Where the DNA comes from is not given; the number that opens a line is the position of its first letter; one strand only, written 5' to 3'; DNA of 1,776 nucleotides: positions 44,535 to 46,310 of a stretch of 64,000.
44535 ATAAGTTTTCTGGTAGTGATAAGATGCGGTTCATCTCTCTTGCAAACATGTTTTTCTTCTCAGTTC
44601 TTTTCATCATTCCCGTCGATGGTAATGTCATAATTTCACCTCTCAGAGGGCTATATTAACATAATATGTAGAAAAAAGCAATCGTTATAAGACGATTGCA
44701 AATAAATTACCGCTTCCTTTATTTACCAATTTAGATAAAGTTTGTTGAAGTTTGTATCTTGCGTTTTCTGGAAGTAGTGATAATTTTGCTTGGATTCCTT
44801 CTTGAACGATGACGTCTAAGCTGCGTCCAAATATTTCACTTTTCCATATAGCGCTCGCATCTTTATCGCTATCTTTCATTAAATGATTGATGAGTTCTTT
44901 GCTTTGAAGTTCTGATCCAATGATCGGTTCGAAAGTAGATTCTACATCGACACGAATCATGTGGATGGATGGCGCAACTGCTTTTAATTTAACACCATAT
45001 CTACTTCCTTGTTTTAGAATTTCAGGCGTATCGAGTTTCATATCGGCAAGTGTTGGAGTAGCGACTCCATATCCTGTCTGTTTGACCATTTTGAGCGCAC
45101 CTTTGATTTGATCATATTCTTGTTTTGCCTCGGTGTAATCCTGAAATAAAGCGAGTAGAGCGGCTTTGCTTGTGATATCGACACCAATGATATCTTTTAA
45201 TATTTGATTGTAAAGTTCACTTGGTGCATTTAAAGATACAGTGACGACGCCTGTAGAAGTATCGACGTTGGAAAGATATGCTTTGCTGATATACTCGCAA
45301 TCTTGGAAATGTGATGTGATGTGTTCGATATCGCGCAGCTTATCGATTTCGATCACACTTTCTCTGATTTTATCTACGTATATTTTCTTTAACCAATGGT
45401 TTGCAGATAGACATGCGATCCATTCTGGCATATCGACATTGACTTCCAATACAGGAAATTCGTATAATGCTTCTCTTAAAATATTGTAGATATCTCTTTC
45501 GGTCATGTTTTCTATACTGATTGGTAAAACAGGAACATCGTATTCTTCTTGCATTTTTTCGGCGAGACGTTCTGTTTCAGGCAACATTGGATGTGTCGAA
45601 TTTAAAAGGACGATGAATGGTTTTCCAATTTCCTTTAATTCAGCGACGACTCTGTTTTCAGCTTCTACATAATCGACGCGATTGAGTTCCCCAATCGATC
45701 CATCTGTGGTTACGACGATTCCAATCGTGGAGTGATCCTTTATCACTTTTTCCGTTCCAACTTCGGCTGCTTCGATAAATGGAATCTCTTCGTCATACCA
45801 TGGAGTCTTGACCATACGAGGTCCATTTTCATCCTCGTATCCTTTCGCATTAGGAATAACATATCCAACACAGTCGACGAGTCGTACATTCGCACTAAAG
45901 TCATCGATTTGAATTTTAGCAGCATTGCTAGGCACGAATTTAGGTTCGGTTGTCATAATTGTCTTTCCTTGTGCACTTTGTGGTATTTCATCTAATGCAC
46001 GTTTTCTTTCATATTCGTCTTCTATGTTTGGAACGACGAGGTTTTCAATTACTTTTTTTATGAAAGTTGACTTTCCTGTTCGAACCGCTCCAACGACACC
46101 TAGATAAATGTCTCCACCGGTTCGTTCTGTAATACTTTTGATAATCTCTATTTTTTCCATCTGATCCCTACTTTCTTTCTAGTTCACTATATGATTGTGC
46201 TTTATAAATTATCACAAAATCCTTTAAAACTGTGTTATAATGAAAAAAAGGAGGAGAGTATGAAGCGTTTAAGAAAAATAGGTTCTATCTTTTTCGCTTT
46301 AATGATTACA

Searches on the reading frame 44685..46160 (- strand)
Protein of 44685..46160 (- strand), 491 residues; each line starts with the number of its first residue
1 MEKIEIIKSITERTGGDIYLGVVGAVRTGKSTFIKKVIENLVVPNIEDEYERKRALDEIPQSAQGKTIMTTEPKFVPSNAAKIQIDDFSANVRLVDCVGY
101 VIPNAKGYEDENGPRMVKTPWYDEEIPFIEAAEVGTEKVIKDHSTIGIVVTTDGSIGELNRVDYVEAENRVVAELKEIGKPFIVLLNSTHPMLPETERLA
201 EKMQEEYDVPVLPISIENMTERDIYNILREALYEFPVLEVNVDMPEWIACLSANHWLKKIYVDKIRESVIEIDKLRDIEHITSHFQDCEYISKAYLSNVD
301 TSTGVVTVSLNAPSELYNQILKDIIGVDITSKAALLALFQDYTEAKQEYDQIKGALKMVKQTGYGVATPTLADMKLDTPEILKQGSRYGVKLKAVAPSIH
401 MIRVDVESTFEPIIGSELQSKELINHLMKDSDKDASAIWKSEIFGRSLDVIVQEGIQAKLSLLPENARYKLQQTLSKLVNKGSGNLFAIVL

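Call 11: find_encoding_contigs(protein=window:44685-46160:-, flank=10000, max_places=1)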
Protein window:44685-46160:- (491 aa): 22 contigs read that carry it; 1 place shown.
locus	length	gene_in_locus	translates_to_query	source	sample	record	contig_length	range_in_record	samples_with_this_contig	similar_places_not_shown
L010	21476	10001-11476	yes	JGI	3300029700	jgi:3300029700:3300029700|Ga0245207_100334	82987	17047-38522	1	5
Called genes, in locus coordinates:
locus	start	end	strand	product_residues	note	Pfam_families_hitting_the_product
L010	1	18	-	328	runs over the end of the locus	PF13481:AAA_25 (faint), PF02881:SRP54_N, PF13614:AAA_31 (faint), PF00448:SRP54, PF13401:AAA_22 (weak), PF13604:AAA_30 (weak), PF01656:CbiA (faint)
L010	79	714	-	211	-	-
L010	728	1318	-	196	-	-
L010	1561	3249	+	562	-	PF12706:Lactamase_B_2, PF00753:Lactamase_B, PF23023:Anti-Pycsar_Apyc1 (weak), PF22505:RNase_J_b_CASP, PF07521:RMMBL, PF17770:RNase_J_C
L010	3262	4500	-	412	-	PF00512:HisKA, PF02518:HATPase_c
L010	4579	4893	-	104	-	-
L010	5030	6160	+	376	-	PF01098:FTSW_RODA_SPOVE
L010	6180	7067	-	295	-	PF01145:Band_7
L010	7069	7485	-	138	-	PF01957:NfeD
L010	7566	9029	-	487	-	PF14307:Glyco_tran_WbsX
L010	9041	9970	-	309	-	-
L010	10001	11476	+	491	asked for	PF09547:SpoIVA_ATPase, PF20438:SpoIVA_middle, PF20439:SpoIVA_C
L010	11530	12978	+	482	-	-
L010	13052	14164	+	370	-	PF01168:Ala_racemase_N, PF00842:Ala_racemase_C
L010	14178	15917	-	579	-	PF00664:ABC_membrane, PF00005:ABC_tran, PF02463:SMC_N (weak)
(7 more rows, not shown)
